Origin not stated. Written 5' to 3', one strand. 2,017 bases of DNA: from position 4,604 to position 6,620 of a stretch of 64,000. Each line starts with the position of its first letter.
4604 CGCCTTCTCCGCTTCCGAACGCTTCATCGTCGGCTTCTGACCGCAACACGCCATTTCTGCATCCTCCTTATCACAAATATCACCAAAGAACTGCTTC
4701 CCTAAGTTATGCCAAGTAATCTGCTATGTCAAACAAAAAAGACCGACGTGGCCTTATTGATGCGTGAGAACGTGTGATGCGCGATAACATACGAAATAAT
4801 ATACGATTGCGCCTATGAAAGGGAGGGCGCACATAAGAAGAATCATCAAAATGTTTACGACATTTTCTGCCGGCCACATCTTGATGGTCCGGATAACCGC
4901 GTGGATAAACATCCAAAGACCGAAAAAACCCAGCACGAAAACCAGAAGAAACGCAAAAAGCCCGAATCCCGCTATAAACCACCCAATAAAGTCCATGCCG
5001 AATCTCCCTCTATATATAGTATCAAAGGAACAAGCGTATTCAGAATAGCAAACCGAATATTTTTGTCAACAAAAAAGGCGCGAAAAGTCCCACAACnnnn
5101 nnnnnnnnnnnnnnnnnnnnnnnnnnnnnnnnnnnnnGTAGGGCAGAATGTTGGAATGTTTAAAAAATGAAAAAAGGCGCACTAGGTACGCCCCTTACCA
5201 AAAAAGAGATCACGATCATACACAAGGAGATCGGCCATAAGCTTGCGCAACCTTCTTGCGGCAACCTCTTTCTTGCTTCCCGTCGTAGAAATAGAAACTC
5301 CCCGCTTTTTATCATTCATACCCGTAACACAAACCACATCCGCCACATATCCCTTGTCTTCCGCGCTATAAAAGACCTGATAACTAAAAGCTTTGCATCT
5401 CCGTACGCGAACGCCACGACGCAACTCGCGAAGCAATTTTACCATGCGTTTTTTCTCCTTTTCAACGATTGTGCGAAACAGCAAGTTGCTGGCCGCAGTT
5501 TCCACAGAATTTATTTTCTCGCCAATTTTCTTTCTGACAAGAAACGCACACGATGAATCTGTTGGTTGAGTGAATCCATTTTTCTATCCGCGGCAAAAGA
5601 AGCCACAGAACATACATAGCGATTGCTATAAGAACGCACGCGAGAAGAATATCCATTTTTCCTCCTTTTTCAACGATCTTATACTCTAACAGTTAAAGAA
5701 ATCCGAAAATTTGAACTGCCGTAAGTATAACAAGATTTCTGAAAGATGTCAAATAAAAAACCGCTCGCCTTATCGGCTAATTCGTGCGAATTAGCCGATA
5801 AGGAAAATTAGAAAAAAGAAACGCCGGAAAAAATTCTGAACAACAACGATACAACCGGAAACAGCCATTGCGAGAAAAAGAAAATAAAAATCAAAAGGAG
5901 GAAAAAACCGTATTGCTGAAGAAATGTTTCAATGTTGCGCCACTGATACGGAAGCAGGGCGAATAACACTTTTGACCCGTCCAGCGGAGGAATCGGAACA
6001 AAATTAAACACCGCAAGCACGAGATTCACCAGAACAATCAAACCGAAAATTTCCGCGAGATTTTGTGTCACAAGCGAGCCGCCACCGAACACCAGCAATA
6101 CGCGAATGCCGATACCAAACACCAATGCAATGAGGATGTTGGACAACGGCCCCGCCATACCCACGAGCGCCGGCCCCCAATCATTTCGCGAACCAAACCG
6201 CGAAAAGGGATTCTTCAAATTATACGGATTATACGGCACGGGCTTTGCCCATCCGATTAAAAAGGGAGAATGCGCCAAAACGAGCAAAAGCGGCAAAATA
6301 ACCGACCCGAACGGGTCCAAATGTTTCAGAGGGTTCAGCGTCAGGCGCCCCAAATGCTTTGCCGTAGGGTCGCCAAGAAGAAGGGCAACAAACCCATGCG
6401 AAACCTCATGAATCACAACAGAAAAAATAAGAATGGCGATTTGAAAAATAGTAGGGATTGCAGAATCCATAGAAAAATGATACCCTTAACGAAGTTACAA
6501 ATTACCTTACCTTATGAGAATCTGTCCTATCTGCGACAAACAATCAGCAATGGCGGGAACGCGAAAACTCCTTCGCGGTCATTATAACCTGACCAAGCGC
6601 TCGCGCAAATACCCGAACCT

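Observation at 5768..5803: Family of identical 34-36-bp perfect palindromes located just 3' of unrelated genes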

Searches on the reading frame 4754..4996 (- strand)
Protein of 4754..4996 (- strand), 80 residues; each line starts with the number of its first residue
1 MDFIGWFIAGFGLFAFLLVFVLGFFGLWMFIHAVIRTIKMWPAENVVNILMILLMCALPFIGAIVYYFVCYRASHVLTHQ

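Call 23: search_protein_families(library=pfam, proteins=[window:4754-4996:-], max_evalue=0.01)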
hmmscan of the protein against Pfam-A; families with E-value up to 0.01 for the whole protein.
window:4754-4996:- (80 aa): 1 family
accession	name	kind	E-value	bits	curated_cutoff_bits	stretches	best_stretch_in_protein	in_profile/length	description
PF13396.11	PLDc_N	-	0.0038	17.6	23.3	1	33-69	6-40/42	Phospholipase_D-nuclease N-terminal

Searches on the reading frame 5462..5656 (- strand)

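Call 23: search_protein_families(library=pfam, proteins=[window:5462-5656:-], max_evalue=0.01)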
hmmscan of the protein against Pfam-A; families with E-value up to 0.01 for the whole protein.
window:5462-5656:- (64 aa): 5 families
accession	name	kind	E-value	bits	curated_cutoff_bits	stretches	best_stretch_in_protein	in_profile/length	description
PF12773.13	DZR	-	6e-05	23.6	27.3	1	37-59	1-23/45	Double zinc ribbon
PF13240.11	Zn_Ribbon_1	-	0.0006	20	25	1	37-57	2-22/23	zinc-ribbon domain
PF07191.17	Zn_ribbon_6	-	0.0016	18.8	25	1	29-60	11-41/67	Double zinc ribbon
PF13248.11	Zn_ribbon_3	-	0.0026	17.6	27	1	35-57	3-25/26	zinc-ribbon domain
PF18912.6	DZR_2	-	0.0031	17.7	27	1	36-59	23-47/56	Double zinc ribbon domain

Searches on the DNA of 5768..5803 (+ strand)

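Call 88: search_dna_similar(query=window:5768-5803:+, collection=plasmids, mode=distant, max_evalue=1, max_rows=5)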
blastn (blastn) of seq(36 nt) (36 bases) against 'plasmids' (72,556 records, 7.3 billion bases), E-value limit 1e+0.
Records with a match: 1; places in all: 1; records where one place covers at least 80% of the query: 0.
Best place of each record, by identity: 95-99% 1.
By first word of the organism name: Pseudoalteromonas 1.
By predicted mobility (MOB-suite, as given by PLSDB): non-mobilizable 1.
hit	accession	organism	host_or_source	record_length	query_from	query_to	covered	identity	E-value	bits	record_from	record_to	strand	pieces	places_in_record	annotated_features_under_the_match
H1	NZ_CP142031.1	Pseudoalteromonas sp. CuT4-3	whole organism,deep-sea sediment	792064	7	30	67%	95.8%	1e-1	40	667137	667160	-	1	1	none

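Call 89: search_dna_similar(query=window:5768-5803:+, collection=phages, mode=distant, max_evalue=1, max_rows=5)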
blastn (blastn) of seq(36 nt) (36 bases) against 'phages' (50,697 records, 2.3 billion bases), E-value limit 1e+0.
No match.

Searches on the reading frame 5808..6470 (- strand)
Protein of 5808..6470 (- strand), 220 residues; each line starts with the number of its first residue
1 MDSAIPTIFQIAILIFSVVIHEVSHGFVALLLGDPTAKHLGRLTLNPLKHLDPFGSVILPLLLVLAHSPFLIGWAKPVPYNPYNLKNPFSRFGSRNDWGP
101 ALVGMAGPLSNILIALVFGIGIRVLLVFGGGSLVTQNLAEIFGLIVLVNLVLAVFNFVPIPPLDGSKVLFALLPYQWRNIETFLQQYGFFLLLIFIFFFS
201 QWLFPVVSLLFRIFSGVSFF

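Call 14: find_encoding_contigs(protein=window:5808-6470:-, flank=10000, max_places=10)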
Protein window:5808-6470:- (220 aa): no gene with exactly this product is on record in the collection.

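Call 23: search_protein_families(library=pfam, proteins=[window:5808-6470:-], max_evalue=0.01)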
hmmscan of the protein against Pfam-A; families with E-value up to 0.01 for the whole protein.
window:5808-6470:- (220 aa): 2 families
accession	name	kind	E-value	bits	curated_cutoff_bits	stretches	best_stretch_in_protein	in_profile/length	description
PF02163.28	Peptidase_M50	-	2.1e-14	53.8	27.2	2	131-194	152-220/221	Peptidase family M50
PF14163.11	SieB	-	0.0014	18.6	26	0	176-213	20-57/147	Super-infection exclusion protein B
